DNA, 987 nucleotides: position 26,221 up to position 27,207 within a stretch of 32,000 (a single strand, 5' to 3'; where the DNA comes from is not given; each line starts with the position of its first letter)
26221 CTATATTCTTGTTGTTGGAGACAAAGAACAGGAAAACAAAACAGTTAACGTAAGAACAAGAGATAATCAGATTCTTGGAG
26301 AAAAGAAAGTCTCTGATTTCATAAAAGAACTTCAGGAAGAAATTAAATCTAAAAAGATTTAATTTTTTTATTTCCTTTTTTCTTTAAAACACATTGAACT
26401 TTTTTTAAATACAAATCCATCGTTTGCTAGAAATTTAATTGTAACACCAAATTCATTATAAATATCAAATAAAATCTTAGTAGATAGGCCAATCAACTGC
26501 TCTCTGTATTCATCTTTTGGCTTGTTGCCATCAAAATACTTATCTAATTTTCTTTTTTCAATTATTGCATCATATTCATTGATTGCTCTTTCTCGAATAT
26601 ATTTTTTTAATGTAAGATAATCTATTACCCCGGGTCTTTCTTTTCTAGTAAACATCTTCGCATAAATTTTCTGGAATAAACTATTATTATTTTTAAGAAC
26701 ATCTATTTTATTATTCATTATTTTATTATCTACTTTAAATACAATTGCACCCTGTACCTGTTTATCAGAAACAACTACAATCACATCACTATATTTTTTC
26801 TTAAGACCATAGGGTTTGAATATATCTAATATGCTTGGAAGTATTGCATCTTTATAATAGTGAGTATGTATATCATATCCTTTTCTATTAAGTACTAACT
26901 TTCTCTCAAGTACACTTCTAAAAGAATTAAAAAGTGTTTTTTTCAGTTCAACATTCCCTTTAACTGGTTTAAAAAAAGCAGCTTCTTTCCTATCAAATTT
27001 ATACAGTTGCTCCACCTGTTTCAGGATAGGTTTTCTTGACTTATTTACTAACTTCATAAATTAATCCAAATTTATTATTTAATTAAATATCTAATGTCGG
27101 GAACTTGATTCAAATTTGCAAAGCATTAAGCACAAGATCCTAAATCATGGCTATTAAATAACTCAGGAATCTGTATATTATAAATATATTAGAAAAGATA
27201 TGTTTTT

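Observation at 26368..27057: Three-copy orphan protein family with a JAMM/RadC-like metal-site signature (copy 3, closest to canonical spacing)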

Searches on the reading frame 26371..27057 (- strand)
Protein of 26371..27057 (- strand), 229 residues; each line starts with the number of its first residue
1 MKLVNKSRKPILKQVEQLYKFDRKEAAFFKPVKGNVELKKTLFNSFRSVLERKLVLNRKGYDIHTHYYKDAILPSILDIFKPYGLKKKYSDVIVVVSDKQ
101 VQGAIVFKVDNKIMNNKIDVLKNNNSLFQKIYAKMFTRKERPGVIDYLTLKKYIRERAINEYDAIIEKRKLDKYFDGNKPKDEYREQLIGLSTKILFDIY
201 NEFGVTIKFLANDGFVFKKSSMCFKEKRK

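Call 10: search_protein_families(library=pfam, proteins=[window:26371-27057:-], max_evalue=10)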
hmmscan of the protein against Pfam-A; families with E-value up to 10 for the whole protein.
window:26371-27057:- (229 aa): 0 families

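Call 11: search_protein_families(library=ncbifam, proteins=[window:26371-27057:-], max_evalue=10)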
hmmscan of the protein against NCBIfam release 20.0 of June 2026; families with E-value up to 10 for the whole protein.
window:26371-27057:- (229 aa): 0 families

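Call 12: find_homologous_proteins(query=window:26371-27057:-, max_evalue=0.01)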
Query window:26371-27057:- (229 aa): 1 proteins with E <= 0.01 among 244 candidates.
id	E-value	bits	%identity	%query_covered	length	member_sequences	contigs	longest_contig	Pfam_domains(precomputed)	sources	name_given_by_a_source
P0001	8.4e-142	488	100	100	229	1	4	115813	-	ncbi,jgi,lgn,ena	-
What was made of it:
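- Tried and rejected: The word-index homolog search for copy 3 returned only copy 3 itself (call 12).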

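Call 16: find_encoding_contigs(protein=P0001, flank=3000, max_places=6)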
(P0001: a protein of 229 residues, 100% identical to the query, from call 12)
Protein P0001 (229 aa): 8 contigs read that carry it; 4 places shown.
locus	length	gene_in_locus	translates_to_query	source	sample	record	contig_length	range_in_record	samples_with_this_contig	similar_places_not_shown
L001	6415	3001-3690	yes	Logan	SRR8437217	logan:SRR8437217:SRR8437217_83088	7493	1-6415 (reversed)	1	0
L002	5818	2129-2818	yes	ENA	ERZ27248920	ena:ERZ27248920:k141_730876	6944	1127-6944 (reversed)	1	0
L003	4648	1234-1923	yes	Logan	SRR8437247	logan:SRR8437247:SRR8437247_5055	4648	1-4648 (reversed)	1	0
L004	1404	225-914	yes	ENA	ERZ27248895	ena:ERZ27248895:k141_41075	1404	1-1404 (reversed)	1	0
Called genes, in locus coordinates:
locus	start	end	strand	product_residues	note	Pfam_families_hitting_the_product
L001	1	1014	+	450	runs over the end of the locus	PF06245:DUF1015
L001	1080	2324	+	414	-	PF00999:Na_H_Exchanger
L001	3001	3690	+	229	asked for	-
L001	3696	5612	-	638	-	PF07973:tRNA_SAD, PF00587:tRNA-synt_2b, PF03129:HGTP_anticodon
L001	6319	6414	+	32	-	?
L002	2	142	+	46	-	?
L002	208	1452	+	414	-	PF00999:Na_H_Exchanger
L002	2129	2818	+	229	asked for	-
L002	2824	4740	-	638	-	PF07973:tRNA_SAD, PF00587:tRNA-synt_2b, PF03129:HGTP_anticodon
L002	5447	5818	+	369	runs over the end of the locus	PF00091:Tubulin, PF12327:FtsZ_C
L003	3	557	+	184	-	?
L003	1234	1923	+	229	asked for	-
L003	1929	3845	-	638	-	PF07973:tRNA_SAD, PF00587:tRNA-synt_2b, PF03129:HGTP_anticodon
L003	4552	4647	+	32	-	?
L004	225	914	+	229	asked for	-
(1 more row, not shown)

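Call 31: search_solved_structures(query=A4, max_evalue=10, show_alignments=3)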
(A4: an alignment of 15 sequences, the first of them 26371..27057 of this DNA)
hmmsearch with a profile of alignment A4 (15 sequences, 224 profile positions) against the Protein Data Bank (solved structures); distinct sequences matched with E-value up to 10: 1.
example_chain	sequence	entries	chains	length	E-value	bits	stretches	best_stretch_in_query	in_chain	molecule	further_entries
9f5x_A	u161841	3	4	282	1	12.2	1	94-148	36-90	NADH:ubiquinone oxidoreductase 24 kD subunit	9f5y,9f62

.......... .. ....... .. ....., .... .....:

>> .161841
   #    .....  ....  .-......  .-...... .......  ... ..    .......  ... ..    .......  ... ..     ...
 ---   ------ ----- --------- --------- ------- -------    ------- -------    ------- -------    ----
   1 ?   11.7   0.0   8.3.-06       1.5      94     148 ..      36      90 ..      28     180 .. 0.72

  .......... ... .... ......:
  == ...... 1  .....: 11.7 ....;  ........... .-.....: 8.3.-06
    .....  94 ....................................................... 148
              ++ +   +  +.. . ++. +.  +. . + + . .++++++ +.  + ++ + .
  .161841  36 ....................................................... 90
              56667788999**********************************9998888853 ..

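Call 32: search_protein_families(library=pfam, alignment_id=A4, max_evalue=10)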
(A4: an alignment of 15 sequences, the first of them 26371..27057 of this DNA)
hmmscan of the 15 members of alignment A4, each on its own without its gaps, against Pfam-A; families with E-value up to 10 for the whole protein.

A. member 1, window:26371-27057:- (229 aa): 0 families

B. families by the number of members that match (of 15 scanned): 14 families
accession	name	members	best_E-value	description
PF16661.11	Lactamase_B_6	2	0.027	Metallo-beta-lactamase superfamily domain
PF23449.2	CBM-like_CFAP184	2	0.04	CFAP184 CBM-like domain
PF07998.17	Peptidase_M54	1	0.002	Peptidase family M54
PF04409.17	DUF530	1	0.0027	Protein of unknown function (DUF530)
PF02249.22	MCR_alpha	1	0.0091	Methyl-coenzyme M reductase alpha subunit, C-terminal domain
PF16855.10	Soc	1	0.021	Small outer capsid protein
PF04845.19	PurA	1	0.027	PurA ssDNA and RNA-binding protein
PF01400.30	Astacin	1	0.037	Astacin (Peptidase family M12A)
PF17836.7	PglD_N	1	0.041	PglD N-terminal domain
PF07819.20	PGAP1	1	0.053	PGAP1-like alpha/beta domain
PF14220.11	DUF4329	1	0.059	Domain of unknown function (DUF4329)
PF02672.20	CP12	1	0.087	CP12 domain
PF22219.1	DUF3829_2nd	1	0.14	DUF3829-like, C-terminal domain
PF06544.18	Prp3_C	1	0.16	Small nuclear ribonucleoprotein Prp3, C-terminal domain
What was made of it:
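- Closest known: RadC/YicR JAB domain. Different: No RadC model hit (call 32).
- No match to the Pfam RadC model (call 32). Two members give weak metallo-beta-lactamase hits at E 0.027 (call 32).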

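Call 33: search_protein_representatives(alignment_id=A4)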
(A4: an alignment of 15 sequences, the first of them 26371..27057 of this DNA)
Query: 15 sequences, 224 profile positions. Proteins with E-value up to 0.001 (for the whole library): 281; up to 1e-10: 68; up to 1e-30: 10. The best 150 are listed.
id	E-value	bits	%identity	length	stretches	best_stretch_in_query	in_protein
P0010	4.5e-77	275.1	-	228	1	1-223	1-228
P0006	6.8e-73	261.4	-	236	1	1-224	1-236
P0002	5.8e-68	245.3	-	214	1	1-186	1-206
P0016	1.3e-51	191.8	-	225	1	8-223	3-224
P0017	7.6e-49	182.7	-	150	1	82-223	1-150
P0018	2.2e-48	181.3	-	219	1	1-224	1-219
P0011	4.7e-46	173.6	-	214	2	1-134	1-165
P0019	1.1e-37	146.3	-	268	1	1-222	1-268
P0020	1.2e-37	146.1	-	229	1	1-223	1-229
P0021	1.4e-32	129.6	-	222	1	7-222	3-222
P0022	9.8e-28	113.7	-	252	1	1-222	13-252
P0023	5.6e-27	111.2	-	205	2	9-156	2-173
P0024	1.0e-25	107.1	-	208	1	1-222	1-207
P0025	4.0e-25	105.2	-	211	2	9-141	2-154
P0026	6.5e-25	104.5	-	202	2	8-133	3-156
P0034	5.0e-20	88.5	-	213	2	7-135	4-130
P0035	1.1e-19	87.3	-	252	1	8-223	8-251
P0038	1.8e-17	80.1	-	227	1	10-223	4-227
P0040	3.5e-16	75.9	-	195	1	9-223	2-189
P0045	1.3e-15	74.0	-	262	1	9-224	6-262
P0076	4.4e-11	59.3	-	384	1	14-134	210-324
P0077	4.8e-11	59.1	-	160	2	39-140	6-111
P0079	1.0e-10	58.1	-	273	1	7-215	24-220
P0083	1.7e-10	57.3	-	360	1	38-223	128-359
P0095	8.6e-10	55.0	-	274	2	14-127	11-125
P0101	3.2e-09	53.2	-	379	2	17-134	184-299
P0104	4.7e-09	52.6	-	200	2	31-150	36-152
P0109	1.0e-08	51.5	-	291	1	35-220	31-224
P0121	2.5e-08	50.2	-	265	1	20-217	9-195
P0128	5.2e-08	49.2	-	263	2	15-146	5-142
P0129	6.9e-08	48.8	-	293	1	13-218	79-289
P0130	7.7e-08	48.6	-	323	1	33-223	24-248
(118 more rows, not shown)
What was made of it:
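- The family has 281 clusters with E<=1e-3 (call 33).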

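Call 34: predict_structure(alignment_id=A4)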
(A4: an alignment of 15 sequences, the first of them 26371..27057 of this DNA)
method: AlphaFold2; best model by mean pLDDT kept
length: 229 residues; sequences in the alignment: 15
mean_pLDDT: 57.2   pTM: 0.55
mean pLDDT of the five models: 57.2, 54.7, 51.8, 50.9, 48.4
residues with pLDDT >= 90: 0; 70-90: 55; 50-70: 102; < 50: 72
segments of 3 or more residues with pLDDT < 50: 1-59, 84-88, 140-144
pLDDT, mean of each block of 10 residues (from residue 1): 31 30 45 41 30 39 58 66 49 58 72 65 65 59 55 73 68 56 58 71 76 78 75
secondary structure, 60 per line:
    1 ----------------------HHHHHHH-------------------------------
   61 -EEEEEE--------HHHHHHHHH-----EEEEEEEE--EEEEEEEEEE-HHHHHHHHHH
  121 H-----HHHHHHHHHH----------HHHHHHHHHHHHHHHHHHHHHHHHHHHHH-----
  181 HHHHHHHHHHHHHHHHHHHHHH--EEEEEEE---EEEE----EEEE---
elements in order: H23-29 E62-67 H76-84 E90-97 E100-109 H111-121 H127-136 H147-175 H181-202 E205-211 E215-218 E223-226
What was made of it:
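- Tried and rejected: AF2 with only 15 sequences gave pLDDT 57, too low to use (call 34).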

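Call 42: find_related_loci(query=A4, collection=genome_contigs, flank=6000)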
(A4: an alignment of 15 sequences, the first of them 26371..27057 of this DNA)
Query A4 (229 aa) in genome_contigs; peptide patterns used: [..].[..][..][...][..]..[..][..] (x = any residue, [..] = any of these).
11 stretches matched a pattern, but none encodes a relative of the query by tblastn (E <= 1e-3).
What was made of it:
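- Tried and rejected: The genome_contigs scan with copy 3 as the confirmation sequence found nothing (call 42).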

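Call 48: predict_structure(alignment_id=A5)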
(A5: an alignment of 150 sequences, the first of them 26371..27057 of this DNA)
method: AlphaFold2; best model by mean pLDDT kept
length: 229 residues; sequences in the alignment: 150
mean_pLDDT: 88.8   pTM: 0.83
mean pLDDT of the five models: 88.8, 87.2, 86.6, 85.6, 79.6
residues with pLDDT >= 90: 165; 70-90: 43; 50-70: 18; < 50: 3
segments of 3 or more residues with pLDDT < 50: 46-48
pLDDT, mean of each block of 10 residues (from residue 1): 75 96 92 92 53 75 88 90 85 95 97 94 94 81 79 94 96 93 92 95 97 96 93
secondary structure, 60 per line:
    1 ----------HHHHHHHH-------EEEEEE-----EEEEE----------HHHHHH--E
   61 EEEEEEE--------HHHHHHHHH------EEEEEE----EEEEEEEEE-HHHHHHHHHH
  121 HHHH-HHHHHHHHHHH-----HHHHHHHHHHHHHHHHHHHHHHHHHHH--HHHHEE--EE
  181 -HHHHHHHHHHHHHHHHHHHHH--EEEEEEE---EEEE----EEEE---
elements in order: H11-18 E26-31 E37-41 H52-57 E60-67 H76-84 E91-96 E101-109 H111-124 H126-136 H142-168 H171-174 H182-202 E205-211 E215-218 E223-226
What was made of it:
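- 26368..27057 (-): Copy 3 (229 aa), the most divergent member in the window and the protein modelled by AF2. AF2 pLDDT 88.8 (call 48).
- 26452..26727 (-): Copy 3 helical segment (residues 111-202). It lies at the position of the Ins-2 insertion of AMSH-type JAMM enzymes and varies in length across the family. Helices 111-124, 126-136, 142-168 and 182-202 in the AF2 model (call 48).
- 26380..26448 (-): Copy 3 conserved C-terminal beta-strands (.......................). The family consensus reads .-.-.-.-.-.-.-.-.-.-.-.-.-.. Strands 205-211, 215-218 and 223-226 in the model (call 48).
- On JAMM/MPN+ (JAB) superfamily: AF2 model pLDDT 88.8 (call 48). Only the secondary-structure positions agree with JAMM: His at the end of a strand, and Ser/Asp at the start of the next helix (call 48).
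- The order of secondary-structure elements is alpha, beta(E), beta, alpha, beta(HxH), alpha(SxxD), beta, beta (call 48).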

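Call 51: fold_search(model_id=the predicted structure, library=pdb)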
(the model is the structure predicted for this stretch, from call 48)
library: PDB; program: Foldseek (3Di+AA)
matches with E <= 10: 155; with E <= 0.001: 0
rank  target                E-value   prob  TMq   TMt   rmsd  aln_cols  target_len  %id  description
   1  5l4k_V                5.9e-03  0.80  0.30  0.25  24.6       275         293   13  The human 26S proteasome lid (released 2016-09-07)
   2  9qo4_E                6.3e-03  0.80  0.28  0.22  19.9       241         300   12  Dissociation-state-3 of 9-subunit CSN and SCF (SKP1-SKP2-CKS1) complex (released 2026-02-04)
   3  9qo6_E                6.3e-03  0.72  0.27  0.22  20.0       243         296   12  9-subunit COP9 signalosome complex (released 2026-02-04)
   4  4cr2_V                7.1e-03  0.84  0.30  0.29  24.6       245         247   13  Deep classification of a large cryo-EM dataset defines the conformational landscape of the 26S proteasome (released 2014-04-02)
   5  4d10_E                1.2e-02  0.85  0.33  0.26  18.3       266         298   11  Crystal structure of the COP9 signalosome (released 2014-07-23)
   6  9e8q_c                1.5e-02  0.72  0.30  0.25  24.6       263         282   13  Nub1/Fat10-processing human 26S proteasome with Rpt2 at top of spiral staircase (released 2024-12-04)
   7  6ef3_r                1.7e-02  0.44  0.25  0.21  25.8       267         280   13  Yeast 26S proteasome bound to ubiquitinated substrate (4D motor state) (released 2018-10-17)
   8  9e8n_c                1.8e-02  0.72  0.30  0.26  23.4       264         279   14  Nub1/Fat10-processing human 26S proteasome bound to Txnl1 with Rpt3 at top of spiral staircase (locally refined on the (released 2024-12-04)
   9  9cgc_V                1.9e-02  0.47  0.27  0.23  25.1       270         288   12  Yeast 26S proteasome non-substrate-engaged (S1 state) (released 2025-07-09)
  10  9e8l_c                2.3e-02  0.47  0.28  0.24  23.6       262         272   13  Nub1/Fat10-processing human 26S proteasome bound to Txnl1 with Rpt4 at top of spiral staircase (released 2024-12-04)
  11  4jxe_A                2.5e-02  0.82  0.26  0.30   7.9       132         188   17  Crystal structure of Schizosaccharomyces pombe sst2 catalytic domain (released 2014-04-30)
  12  4zd4_A                3.1e-02  0.54  0.21  0.25   8.7       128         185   16  Catalytic domain of Sst2 F403W mutant (released 2015-10-14)
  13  4msd_A                3.3e-02  0.69  0.24  0.28   8.4       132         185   16  Crystal structure of Schizosaccharomyces pombe AMSH-like protein SST2 T319I mutant (released 2014-06-18)
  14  7qxw_c                3.7e-02  0.28  0.25  0.21  24.7       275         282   12  Proteasome-ZFAND5 Complex Z+D state (released 2023-02-08)
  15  9uf8_c                3.7e-02  0.25  0.22  0.19  24.2       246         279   13  The cryo-EM structure of 26S proteasome-Midnolin complex in the MA state (released 2025-09-10)
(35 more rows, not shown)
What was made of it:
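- On JAMM/MPN+ (JAB) superfamily: Almost all of the top 37 Foldseek PDB hits are JAMM enzymes, with probability up to 0.85 (call 51).
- Closest known: AMSH-LP, Sst2, Rpn11 and CSN5. Same: Top Foldseek hits (call 51).
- The top structural hits are isopeptidases (call 51). Foldseek TM-scores are below 0.4 (call 51). Nearly all of the top 37 PDB hits belong to one superfamily (call 51).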

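Call 57: fold_search(model_id=the predicted structure, library=viral)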
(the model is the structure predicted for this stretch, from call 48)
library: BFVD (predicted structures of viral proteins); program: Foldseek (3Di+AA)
matches with E <= 10: 288; with E <= 0.001: 5
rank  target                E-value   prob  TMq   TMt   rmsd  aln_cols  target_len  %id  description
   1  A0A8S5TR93            1.9e-05  1.00  0.47  0.56   6.2       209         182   15  Uncharacterized protein [Siphoviridae sp. ctss15]
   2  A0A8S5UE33            2.8e-05  1.00  0.42  0.35   7.7       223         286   13  Uncharacterized protein [Siphoviridae sp. ctGQT3]
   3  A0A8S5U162            4.7e-05  1.00  0.38  0.57   7.3       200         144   12  Uncharacterized protein [Myoviridae sp. ctumZ20]
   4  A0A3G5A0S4            3.0e-04  1.00  0.34  0.23   7.0       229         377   13  Uncharacterized protein [Harvfovirus sp.]
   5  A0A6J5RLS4            3.2e-04  0.97  0.27  0.07  19.0       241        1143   11  Uncharacterized protein [uncultured Caudovirales phage]
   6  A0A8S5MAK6            1.7e-03  0.99  0.36  0.36  10.5       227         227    8  Uncharacterized protein [Myoviridae sp. ctRPH1]
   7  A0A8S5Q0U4            1.7e-03  0.97  0.23  0.15   7.8       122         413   13  Ubiquitin-like protein [CrAss-like virus sp. ctjK323]
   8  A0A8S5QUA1            1.9e-03  0.97  0.22  0.16   6.8       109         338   13  26S proteasome regulatory subunit [CrAss-like virus sp. ctDAq1]
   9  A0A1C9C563            2.0e-03  0.97  0.35  0.28  17.9       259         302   13  Uncharacterized protein [Heterosigma akashiwo virus 01]
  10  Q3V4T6                2.7e-03  0.98  0.40  0.36   9.0       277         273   12  Structural protein ORF273 [Acidianus two-tailed virus]
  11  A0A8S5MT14            4.9e-03  0.96  0.26  0.12  11.0       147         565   13  Minor capsid protein [Siphoviridae sp. ctT3f41]
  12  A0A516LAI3            5.2e-03  0.93  0.26  0.21   6.1       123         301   15  (no name in the UniProt tables at hand)
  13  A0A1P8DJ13            5.8e-03  1.00  0.29  0.46   3.4       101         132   17  (no name in the UniProt tables at hand)
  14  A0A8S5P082            7.0e-03  0.99  0.41  0.19   6.0       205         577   12  Minor capsid protein [Siphoviridae sp. ctwhn18]
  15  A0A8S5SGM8            8.3e-03  0.99  0.34  0.16   6.5       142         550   12  Minor capsid protein [Myoviridae sp. ctBbR2]
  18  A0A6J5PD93            1.7e-02  1.00  0.31  0.30   4.3       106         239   13  Endopeptidase, NLPC/P60 domain containing protein [uncultured Caudovirales phage]
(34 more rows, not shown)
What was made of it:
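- Closest known: Cap3. Same: Structural hits (9ild_A in call 51; JAB, MPN and NlpC/P60-linked phage proteins in call 57).
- BFVD hits include proteins named MPN, JAB, metalloprotease and gpK-like (call 57).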
